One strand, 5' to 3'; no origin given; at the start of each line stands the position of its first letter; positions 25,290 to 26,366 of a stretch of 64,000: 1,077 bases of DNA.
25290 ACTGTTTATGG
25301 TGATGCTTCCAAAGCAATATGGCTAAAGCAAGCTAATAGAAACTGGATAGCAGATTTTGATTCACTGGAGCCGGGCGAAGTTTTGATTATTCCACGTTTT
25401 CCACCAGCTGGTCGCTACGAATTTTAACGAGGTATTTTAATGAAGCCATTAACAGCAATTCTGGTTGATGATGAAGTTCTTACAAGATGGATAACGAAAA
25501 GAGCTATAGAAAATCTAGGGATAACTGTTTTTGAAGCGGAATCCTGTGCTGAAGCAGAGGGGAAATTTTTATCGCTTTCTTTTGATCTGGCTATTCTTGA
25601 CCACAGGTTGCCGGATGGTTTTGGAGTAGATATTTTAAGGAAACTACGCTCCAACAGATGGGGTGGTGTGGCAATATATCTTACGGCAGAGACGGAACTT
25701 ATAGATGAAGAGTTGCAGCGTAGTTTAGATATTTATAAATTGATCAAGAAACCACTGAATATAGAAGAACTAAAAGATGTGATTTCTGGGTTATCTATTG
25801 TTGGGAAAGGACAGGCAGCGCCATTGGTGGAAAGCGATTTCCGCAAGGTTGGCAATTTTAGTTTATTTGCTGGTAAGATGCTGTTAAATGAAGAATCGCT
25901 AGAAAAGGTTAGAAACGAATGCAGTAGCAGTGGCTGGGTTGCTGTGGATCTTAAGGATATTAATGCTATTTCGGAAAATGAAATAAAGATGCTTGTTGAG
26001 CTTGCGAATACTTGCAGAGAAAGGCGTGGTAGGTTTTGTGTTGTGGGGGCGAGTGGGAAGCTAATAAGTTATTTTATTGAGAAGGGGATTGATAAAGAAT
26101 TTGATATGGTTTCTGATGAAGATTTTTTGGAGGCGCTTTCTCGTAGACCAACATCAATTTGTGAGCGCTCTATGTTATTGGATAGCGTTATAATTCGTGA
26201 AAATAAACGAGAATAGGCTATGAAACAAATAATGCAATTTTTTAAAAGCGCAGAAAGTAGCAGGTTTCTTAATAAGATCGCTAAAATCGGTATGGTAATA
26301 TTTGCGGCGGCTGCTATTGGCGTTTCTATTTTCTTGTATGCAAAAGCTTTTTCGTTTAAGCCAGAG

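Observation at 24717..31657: LysM / REC-STAS / TPR / small-protein block fused in front of the sigma-54 two-component system that drives the flagellar rod operon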

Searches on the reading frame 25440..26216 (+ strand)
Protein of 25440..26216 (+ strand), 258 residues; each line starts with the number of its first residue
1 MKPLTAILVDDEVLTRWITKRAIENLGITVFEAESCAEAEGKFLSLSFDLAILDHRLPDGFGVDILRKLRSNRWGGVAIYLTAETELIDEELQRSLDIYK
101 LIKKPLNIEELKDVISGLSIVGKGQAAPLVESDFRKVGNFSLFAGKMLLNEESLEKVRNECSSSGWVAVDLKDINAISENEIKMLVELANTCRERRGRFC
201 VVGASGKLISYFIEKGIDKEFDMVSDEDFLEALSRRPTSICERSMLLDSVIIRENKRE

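Call 3: search_protein_families(library=pfam, proteins=[window:25440-26216:+], max_evalue=0.01)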
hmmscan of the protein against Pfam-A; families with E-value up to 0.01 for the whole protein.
window:25440-26216:+ (258 aa): 2 families
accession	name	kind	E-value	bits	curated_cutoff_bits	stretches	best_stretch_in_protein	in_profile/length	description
PF00072.30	Response_reg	-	3.4e-14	53.4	30.2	1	7-115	2-110/111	Response regulator receiver domain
PF01740.26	STAS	-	0.0015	18.7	22.6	1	156-226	30-102/106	STAS domain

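Call 9: search_protein_families(library=ncbifam, proteins=[window:25440-26216:+], max_evalue=0.01)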
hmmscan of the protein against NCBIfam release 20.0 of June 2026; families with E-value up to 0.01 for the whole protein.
window:25440-26216:+ (258 aa): 52 families (the best 25 are shown)
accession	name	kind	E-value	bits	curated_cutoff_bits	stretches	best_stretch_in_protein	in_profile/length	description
TIGR02956.1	TMAO_torS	equivalog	2.9e-12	45.5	676.5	1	3-117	701-818/967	TMAO reductase system sensor histidine kinase/response regulator TorS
NF008302.0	PRK11091.1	equivalog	2.2e-09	36.1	838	1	3-127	525-651/779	aerobic respiration two-component sensor histidine kinase ArcB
NF008378.0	PRK11173.1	equivalog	3.9e-09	36.2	334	1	3-153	3-150/238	two-component system response regulator ArcA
NF008034.0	PRK10766.1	equivalog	9.7e-09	35.1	275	1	6-112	5-110/231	two-component system response regulator TorR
NF007820.0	PRK10529.1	equivalog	2.9e-08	33.4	325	1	7-113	5-110/225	two-component system response regulator KdpE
NF007005.1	PRK09468.1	equivalog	6.9e-08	32.2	331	1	7-143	7-145/237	osmolarity response regulator transcription factor OmpR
NF009974.0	PRK13435.1-6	equivalog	7.1e-08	32.2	171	1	2-128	4-128/155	response regulator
NF033791.1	ActR_PrrA_rreg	equivalog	1.9e-07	31.3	250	1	7-84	5-82/173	ActR/PrrA/RegA family redox response regulator transcription factor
NF008078.0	PRK10816.1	equivalog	3.4e-07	30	336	1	7-130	4-127/223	two-component system response regulator PhoP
NF008543.0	PRK11466.1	equivalog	4.1e-07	28.2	982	1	4-129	682-808/914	TMAO reductase system sensor histidine kinase/response regulator TorS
NF007928.2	PRK10643.1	equivalog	4.6e-07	29.7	330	1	7-124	5-121/216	two-component system response regulator PmrA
NF012023.0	PRK15479.1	equivalog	5e-07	29.5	337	1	8-127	5-124/224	transcriptional regulator TctD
NF047654.1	DiguCycDgcRLepto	equivalog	8.7e-07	28.1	500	1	7-120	6-122/295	diguanylate cyclase DgcR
TIGR01818.1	ntrC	equivalog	8.9e-07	28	558.6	1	8-115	3-110/463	nitrogen regulation protein NR(I)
NF011874.0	PRK15347.1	equivalog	9.3e-07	27.2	852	1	5-116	692-807/921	two component system sensor kinase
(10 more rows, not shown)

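Call 15: find_encoding_contigs(protein=window:25440-26216:+, flank=10000, max_places=6)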
Protein window:25440-26216:+ (258 aa): no gene with exactly this product is on record in the collection.

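Call 16: find_homologous_proteins(query=window:25440-26216:+, max_evalue=0.001)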
Query window:25440-26216:+ (258 aa): 5 proteins with E <= 0.001 among 1972 candidates.
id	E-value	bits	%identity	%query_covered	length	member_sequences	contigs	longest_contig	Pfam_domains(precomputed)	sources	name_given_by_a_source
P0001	8.5e-162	554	100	100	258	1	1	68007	PF00072.31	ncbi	-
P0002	4.7e-38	149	35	98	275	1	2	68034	PF00072.31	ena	-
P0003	1.3e-29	122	33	97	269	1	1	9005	PF00072.31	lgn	-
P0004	8.8e-6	43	33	42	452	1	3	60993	PF00158.33,PF25601.2,PF02954.26,PF00004.36,PF14532.13,PF07728.21,PF00072.31,PF01078.28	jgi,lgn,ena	-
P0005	5.4e-5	41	44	28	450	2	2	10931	PF00158.33,PF25601.2,PF02954.26,PF14532.13,PF00072.31,PF01078.28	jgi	jgi:DNA-binding NtrC family response regulator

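Call 17: find_encoding_contigs(protein=P0002, flank=10000, max_places=4)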
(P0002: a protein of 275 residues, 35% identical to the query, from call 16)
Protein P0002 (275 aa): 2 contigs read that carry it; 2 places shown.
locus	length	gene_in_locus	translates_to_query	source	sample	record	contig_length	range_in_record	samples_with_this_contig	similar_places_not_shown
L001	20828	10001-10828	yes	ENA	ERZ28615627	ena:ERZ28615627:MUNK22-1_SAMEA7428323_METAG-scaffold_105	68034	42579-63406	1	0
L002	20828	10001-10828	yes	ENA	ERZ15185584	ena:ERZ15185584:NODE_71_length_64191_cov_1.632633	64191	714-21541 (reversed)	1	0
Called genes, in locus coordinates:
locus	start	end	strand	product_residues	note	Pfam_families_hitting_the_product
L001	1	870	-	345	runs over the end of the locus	PF04055:Radical_SAM, PF13186:SPASM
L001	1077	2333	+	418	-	PF00072:Response_reg, PF00512:HisKA (faint), PF02518:HATPase_c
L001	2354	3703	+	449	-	PF13487:HD_5, PF01966:HD, PF00072:Response_reg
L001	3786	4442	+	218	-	PF13581:HATPase_c_2 (weak), PF02518:HATPase_c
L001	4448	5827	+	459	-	PF00072:Response_reg, PF00158:Sigma54_activat, PF14532:Sigma54_activ_2, PF00004:AAA (weak), PF07724:AAA_2 (weak), PF07728:AAA_5, PF25601:AAA_lid_14, PF02954:HTH_8, +1 more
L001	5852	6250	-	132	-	PF01850:PIN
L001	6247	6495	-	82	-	PF04014:MazE_antitoxin, PF15937:PrlF_antitoxin (weak)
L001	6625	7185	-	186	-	-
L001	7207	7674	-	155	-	PF12675:DUF3795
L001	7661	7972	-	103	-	PF11373:DUF3175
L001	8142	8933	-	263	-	PF13489:Methyltransf_23, PF08241:Methyltransf_11, PF08242:Methyltransf_12, PF13649:Methyltransf_25 (weak), PF01209:Ubie_methyltran (weak), PF13847:Methyltransf_31 (weak)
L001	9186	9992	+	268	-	PF17082:Spc29 (weak)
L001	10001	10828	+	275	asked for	PF00072:Response_reg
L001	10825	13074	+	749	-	PF13174:TPR_6 (faint), PF25058:ARM_TT21 (faint), PF07719:TPR_2 (faint), PF13424:TPR_12 (faint)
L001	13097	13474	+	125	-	-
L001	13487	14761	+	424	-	PF00989:PAS, PF13188:PAS_8 (faint), PF08448:PAS_4, PF13426:PAS_9, PF00512:HisKA, PF02518:HATPase_c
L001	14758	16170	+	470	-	PF00072:Response_reg, PF00158:Sigma54_activat, PF01078:Mg_chelatase (faint), PF14532:Sigma54_activ_2, PF07728:AAA_5 (weak), PF25601:AAA_lid_14, PF02954:HTH_8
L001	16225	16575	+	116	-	-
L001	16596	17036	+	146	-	PF06429:Flg_bbr_C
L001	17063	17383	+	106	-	PF02049:FliE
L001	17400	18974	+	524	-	PF01514:YscJ_FliF, PF08345:YscJ_FliF_C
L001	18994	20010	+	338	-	PF14842:FliG_N, PF14841:FliG_M, PF01706:FliG_C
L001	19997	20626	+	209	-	PF02108:FliH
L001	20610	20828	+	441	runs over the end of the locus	PF00006:ATP-synt_ab, PF18269:T3SS_ATPase_C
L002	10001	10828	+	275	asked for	PF00072:Response_reg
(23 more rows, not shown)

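Call 18: find_encoding_contigs(protein=P0003, flank=10000, max_places=4)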
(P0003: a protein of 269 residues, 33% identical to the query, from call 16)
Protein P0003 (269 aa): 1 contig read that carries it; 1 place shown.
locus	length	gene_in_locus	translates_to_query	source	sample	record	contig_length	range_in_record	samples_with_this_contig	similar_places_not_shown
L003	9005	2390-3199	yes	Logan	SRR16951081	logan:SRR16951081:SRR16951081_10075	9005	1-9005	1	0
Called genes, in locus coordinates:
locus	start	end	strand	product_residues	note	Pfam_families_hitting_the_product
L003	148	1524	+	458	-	PF00072:Response_reg, PF00158:Sigma54_activat, PF14532:Sigma54_activ_2, PF00004:AAA (faint), PF07728:AAA_5 (weak), PF25601:AAA_lid_14, PF02954:HTH_8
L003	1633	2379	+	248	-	-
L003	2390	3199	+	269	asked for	PF00072:Response_reg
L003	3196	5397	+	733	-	PF09976:TPR_21 (faint), PF13174:TPR_6 (faint)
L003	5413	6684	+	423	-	PF00989:PAS, PF08448:PAS_4, PF13426:PAS_9, PF00512:HisKA, PF02518:HATPase_c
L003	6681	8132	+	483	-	PF00072:Response_reg, PF00158:Sigma54_activat, PF14532:Sigma54_activ_2, PF07728:AAA_5 (weak), PF25601:AAA_lid_14, PF02954:HTH_8, PF13384:HTH_23 (faint)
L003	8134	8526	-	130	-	-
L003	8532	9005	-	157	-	?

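Call 19: find_encoding_contigs(protein=P0001, flank=10000, max_places=2)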
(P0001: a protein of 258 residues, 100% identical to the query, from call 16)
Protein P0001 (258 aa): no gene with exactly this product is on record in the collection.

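Call 37: predict_structure(alignment_id=A1)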
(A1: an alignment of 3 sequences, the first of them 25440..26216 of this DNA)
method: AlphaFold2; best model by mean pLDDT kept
length: 258 residues; sequences in the alignment: 3
mean_pLDDT: 78.4   pTM: 0.46
mean pLDDT of the five models: 78.4, 78.3, 78.0, 77.1, 74.6
residues with pLDDT >= 90: 36; 70-90: 175; 50-70: 26; < 50: 21
segments of 3 or more residues with pLDDT < 50: 120-131, 251-258
pLDDT, mean of each block of 10 residues (from residue 1): 80 85 85 88 83 86 86 84 72 83 81 71 34 74 80 80 88 84 89 89 90 88 87 72 53 41
secondary structure, 60 per line:
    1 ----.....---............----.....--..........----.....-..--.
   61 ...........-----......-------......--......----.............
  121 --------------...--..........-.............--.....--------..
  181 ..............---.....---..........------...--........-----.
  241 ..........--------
elements in order: E5-9 H13-24 E29-33 H36-45 E50-54 H62-71 E77-82 H90-95 E98-103 H108-120 E135-137 E140-144 H145-149 H151-163 E166-170 H179-194 E198-202 H206-215 E222-224 H227-234 H240-250

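Call 41: fold_search(model_id=the predicted structure, library=pdb)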
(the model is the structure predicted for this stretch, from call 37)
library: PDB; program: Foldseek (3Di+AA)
matches with E <= 10: 1903; with E <= 0.001: 597
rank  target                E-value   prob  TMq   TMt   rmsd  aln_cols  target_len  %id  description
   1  1xhf_B                2.2e-09  1.00  0.44  0.89   2.0       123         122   28  Crystal structure of the bef3-activated receiver domain of redox response regulator arca (released 2005-05-17)
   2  1mvo                  2.5e-09  1.00  0.43  0.89   1.4       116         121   26  Crystal structure of the PhoP receiver domain from Bacillus subtilis (released 2002-10-16)
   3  2pkx_B                6.4e-09  1.00  0.43  0.89   2.0       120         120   29  E.coli response regulator PhoP receiver domain (released 2007-05-22)
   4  3nhz_C                7.2e-09  1.00  0.41  0.86   2.0       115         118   25  Structure of N-terminal Domain of MtrA (released 2010-08-11)
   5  6rh8_C                7.7e-09  1.00  0.42  0.85   1.9       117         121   30  Revisiting pH-gated conformational switch. Complex HK853 mutant H260A -RR468 mutant D53A pH 5.3 (released 2020-02-19)
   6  3nhz_B                8.7e-09  1.00  0.41  0.86   2.0       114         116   25  Structure of N-terminal Domain of MtrA (released 2010-08-11)
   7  5ep0                  1.2e-08  1.00  0.43  0.29  19.0       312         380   15  Quorum-Sensing Signal Integrator LuxO - Receiver+Catalytic Domains (released 2016-04-20)
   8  5uht_B                1.3e-08  1.00  0.43  0.87   1.8       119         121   30  Structure of the Thermotoga maritima HK853-BeF3-RR468 complex at pH 5.0 (released 2017-12-27)
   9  2pkx_A                1.3e-08  1.00  0.43  0.88   2.0       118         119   30  E.coli response regulator PhoP receiver domain (released 2007-05-22)
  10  1zes_B                1.5e-08  1.00  0.40  0.84   2.1       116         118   27  BeF3- activated PhoB receiver domain (released 2005-09-20)
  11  1w25_A                1.5e-08  1.00  0.36  0.21  20.4       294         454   15  Response regulator PleD in complex with c-diGMP (released 2004-11-18)
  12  7pva_D                1.7e-08  1.00  0.42  0.22  15.1       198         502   17  1.9 Angstrom crystal structure of dimeric PorX, co-crystallized in the presence of zinc (released 2022-12-14)
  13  6zxb_A                1.7e-08  1.00  0.40  0.36  13.7       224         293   23  Diguanylate cyclase DgcR (I-site mutant) in native state (released 2021-03-31)
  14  6rh1_C                1.8e-08  1.00  0.42  0.86   1.9       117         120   30  Revisiting pH-gated conformational switch. Complex HK853-RR468 D53A pH 7 (released 2020-02-19)
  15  3crn_B                2.0e-08  1.00  0.43  0.85   1.8       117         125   27  Crystal structure of response regulator receiver domain protein (CheY-like) from Methanospirillum hungatei JF-1 (released 2008-04-22)
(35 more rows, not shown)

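Call 65: search_protein_families(library=pfam, proteins=[L003:8134-8568:-], max_evalue=0.001)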
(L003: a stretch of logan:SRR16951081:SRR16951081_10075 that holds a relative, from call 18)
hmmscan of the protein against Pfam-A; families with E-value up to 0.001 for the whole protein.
L003:8134-8568:- (144 aa): 0 families
